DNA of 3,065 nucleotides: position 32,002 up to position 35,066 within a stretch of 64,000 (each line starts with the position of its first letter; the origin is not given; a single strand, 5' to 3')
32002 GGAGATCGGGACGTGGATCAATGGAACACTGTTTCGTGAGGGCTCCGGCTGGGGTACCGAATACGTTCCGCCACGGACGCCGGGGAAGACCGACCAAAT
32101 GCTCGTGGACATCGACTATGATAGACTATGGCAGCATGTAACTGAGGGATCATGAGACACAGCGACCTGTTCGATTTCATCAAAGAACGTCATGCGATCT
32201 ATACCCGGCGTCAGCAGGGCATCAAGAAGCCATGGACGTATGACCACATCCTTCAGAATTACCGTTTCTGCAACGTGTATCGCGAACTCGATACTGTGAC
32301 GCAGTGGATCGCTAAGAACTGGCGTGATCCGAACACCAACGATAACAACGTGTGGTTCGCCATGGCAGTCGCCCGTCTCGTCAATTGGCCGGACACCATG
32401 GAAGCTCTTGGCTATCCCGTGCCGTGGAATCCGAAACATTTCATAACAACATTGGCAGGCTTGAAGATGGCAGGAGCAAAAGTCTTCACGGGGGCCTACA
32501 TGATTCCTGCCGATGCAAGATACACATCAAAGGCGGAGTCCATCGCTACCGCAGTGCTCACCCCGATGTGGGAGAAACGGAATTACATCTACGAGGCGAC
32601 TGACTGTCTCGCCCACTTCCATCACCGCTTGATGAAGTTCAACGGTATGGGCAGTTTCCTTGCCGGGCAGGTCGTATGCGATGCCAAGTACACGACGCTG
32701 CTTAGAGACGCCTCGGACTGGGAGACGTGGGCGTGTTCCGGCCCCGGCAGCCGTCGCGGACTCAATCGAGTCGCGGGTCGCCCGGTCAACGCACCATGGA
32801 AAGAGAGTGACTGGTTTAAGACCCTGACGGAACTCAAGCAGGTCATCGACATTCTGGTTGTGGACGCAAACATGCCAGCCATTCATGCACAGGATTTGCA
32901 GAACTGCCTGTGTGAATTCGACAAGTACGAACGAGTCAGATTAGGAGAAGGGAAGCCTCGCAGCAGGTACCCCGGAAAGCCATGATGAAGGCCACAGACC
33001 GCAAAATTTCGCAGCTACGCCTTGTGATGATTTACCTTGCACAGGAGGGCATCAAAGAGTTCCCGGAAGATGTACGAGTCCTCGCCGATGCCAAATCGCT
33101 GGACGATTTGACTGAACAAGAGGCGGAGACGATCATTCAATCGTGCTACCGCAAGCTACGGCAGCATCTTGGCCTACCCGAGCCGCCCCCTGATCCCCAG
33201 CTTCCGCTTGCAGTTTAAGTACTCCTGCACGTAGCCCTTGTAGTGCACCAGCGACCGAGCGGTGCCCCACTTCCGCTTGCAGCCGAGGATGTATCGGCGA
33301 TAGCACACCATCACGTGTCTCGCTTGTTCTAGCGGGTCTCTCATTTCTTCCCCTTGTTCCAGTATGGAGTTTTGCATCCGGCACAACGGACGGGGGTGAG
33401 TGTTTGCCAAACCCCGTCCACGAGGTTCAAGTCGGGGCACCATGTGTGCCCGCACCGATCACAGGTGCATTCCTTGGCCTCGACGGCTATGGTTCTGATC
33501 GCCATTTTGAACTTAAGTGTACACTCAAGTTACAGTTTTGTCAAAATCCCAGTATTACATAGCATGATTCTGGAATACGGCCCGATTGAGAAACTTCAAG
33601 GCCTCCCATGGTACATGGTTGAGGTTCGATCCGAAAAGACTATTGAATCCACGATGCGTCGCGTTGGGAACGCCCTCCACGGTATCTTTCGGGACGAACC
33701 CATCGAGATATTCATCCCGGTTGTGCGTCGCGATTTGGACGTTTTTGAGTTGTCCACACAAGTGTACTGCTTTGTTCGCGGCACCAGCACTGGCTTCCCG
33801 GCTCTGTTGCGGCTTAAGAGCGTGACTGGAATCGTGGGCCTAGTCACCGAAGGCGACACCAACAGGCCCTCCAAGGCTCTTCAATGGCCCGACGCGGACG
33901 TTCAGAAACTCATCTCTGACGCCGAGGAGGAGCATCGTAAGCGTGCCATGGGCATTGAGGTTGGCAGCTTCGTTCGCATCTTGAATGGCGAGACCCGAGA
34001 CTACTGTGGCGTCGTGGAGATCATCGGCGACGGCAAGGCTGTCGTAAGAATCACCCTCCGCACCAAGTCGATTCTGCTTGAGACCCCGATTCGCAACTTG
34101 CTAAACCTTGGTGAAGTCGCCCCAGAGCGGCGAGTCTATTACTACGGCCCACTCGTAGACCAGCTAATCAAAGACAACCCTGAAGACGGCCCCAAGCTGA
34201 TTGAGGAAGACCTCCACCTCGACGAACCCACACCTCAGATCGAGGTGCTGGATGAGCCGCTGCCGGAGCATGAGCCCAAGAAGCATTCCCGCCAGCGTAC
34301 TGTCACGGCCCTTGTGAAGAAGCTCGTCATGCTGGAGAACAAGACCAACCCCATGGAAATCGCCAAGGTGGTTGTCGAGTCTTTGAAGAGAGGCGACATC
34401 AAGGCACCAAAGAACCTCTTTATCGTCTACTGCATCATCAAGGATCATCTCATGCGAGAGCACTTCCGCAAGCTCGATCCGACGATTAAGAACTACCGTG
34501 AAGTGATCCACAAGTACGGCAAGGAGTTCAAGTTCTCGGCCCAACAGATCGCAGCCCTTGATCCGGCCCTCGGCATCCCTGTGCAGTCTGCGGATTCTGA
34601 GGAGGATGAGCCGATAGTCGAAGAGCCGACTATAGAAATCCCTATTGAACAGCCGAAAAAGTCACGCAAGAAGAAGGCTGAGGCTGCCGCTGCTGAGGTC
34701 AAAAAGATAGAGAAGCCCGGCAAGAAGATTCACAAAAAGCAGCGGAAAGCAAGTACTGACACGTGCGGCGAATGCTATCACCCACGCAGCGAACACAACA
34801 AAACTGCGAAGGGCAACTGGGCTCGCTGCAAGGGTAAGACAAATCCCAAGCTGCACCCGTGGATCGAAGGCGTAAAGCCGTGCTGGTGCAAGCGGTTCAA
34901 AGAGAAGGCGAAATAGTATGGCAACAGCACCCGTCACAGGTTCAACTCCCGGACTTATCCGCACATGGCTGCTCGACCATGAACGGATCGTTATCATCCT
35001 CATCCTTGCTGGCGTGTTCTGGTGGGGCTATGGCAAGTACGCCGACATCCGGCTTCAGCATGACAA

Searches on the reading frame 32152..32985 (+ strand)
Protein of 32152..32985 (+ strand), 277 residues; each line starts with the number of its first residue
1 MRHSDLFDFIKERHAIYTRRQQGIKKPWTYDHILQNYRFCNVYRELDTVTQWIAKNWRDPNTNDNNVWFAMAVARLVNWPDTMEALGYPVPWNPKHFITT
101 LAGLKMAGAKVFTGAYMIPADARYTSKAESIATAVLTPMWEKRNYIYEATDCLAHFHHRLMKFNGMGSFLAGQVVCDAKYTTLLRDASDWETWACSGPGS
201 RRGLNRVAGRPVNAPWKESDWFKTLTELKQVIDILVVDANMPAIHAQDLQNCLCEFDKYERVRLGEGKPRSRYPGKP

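Call 11: search_protein_families(library=phrogs, proteins=[window:32152-32985:+], max_evalue=0.001)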
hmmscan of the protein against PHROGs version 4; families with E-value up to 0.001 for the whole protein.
window:32152-32985:+ (277 aa): 1 family
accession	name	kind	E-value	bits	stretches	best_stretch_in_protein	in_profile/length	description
phrog_2396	-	unknown function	2.5e-61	209.1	1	3-274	7-318/331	-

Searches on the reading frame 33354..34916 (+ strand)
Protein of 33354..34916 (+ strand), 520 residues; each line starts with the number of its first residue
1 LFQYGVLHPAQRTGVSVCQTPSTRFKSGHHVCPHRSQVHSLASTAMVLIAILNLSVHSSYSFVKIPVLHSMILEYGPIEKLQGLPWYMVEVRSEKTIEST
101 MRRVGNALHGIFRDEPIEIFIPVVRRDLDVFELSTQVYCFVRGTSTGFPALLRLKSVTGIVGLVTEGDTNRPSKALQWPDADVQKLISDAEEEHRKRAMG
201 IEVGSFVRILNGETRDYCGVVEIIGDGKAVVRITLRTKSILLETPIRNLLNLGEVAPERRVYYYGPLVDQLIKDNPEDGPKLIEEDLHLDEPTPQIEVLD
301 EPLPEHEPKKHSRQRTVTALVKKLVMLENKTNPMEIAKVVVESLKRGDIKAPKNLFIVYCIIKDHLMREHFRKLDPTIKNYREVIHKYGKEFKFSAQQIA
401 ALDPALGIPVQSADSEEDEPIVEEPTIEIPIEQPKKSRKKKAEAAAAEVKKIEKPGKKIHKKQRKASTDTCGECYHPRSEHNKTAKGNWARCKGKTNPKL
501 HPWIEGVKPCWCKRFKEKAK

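Call 11: search_protein_families(library=phrogs, proteins=[window:33354-34916:+], max_evalue=0.001)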
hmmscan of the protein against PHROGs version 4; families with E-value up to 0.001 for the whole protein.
window:33354-34916:+ (520 aa): 0 families

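Call 85: search_dna_similar(query=window:33354-34916:+, collection=phages, mode=protein, max_evalue=0.00001, max_rows=10)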
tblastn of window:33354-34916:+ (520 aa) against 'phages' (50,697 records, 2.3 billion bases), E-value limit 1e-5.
Records with a match: 1; places in all: 1; records where one place covers at least 80% of the query: 0.
Best place of each record, by identity: <60% 1.
By first word of the organism name: Tunturiibacter 1.
By host as written in the record: Tunturiibacter psychrotolerans X4BP1 1.
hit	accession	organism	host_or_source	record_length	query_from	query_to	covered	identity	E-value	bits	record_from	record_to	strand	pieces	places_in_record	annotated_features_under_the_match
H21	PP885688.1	Tunturiibacter phage Tunturi_5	Tunturiibacter psychrotolerans X4BP1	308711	71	412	66%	47.7%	4e-91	310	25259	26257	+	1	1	transcription antiterminator | clamp loader of DNA polymerase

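Call 86: get_annotated_region(hit=H21, flank=12000)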
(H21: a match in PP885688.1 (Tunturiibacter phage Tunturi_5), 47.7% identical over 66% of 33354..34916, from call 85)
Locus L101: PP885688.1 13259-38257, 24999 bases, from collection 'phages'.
description: Tunturiibacter phage Tunturi_5, complete genome.
organism: Tunturiibacter phage Tunturi_5 (NCBI taxid 3378199)
taxonomy: Viruses; Duplodnaviria; Heunggongvirae; Uroviricota; Caudoviricetes
host: Tunturiibacter psychrotolerans X4BP1; source: soil; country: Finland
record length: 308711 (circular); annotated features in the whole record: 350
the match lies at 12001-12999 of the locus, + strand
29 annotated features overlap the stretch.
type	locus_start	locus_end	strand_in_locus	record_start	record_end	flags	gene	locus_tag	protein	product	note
CDS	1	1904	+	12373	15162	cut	-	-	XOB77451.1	minor tail protein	ORF8; gp8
CDS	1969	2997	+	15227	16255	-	-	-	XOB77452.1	DNA polymerase processivity factor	ORF9; gp9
CDS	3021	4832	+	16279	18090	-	-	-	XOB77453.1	DNA methyltransferase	ORF10; gp10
CDS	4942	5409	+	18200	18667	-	-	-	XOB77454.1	hypothetical protein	ORF11; gp11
CDS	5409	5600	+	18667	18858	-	-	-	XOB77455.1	hypothetical protein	ORF12; gp12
CDS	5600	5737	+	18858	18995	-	-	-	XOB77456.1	hypothetical protein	ORF13; gp13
CDS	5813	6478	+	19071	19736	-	-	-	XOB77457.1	ATPase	ORF14; gp14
CDS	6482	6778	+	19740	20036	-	-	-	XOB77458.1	hypothetical protein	ORF15; gp15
CDS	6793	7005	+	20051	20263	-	-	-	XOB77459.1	hypothetical protein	ORF16; gp16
CDS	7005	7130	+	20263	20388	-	-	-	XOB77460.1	hypothetical protein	ORF17; gp17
CDS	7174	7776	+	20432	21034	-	-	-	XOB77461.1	hypothetical protein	ORF18; gp18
CDS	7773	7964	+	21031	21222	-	-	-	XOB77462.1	hypothetical protein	ORF19; gp19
CDS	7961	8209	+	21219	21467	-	-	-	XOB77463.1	hypothetical protein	ORF20; gp20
CDS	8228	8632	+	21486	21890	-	-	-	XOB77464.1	hypothetical protein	ORF21; gp21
CDS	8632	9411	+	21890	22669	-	-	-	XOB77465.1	DNA primase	ORF22; gp22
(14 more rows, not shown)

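Call 109: search_protein_families(library=pfam, proteins=[window:33354-34916:+], max_evalue=0.001)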
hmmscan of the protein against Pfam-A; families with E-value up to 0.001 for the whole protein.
window:33354-34916:+ (520 aa): 0 families
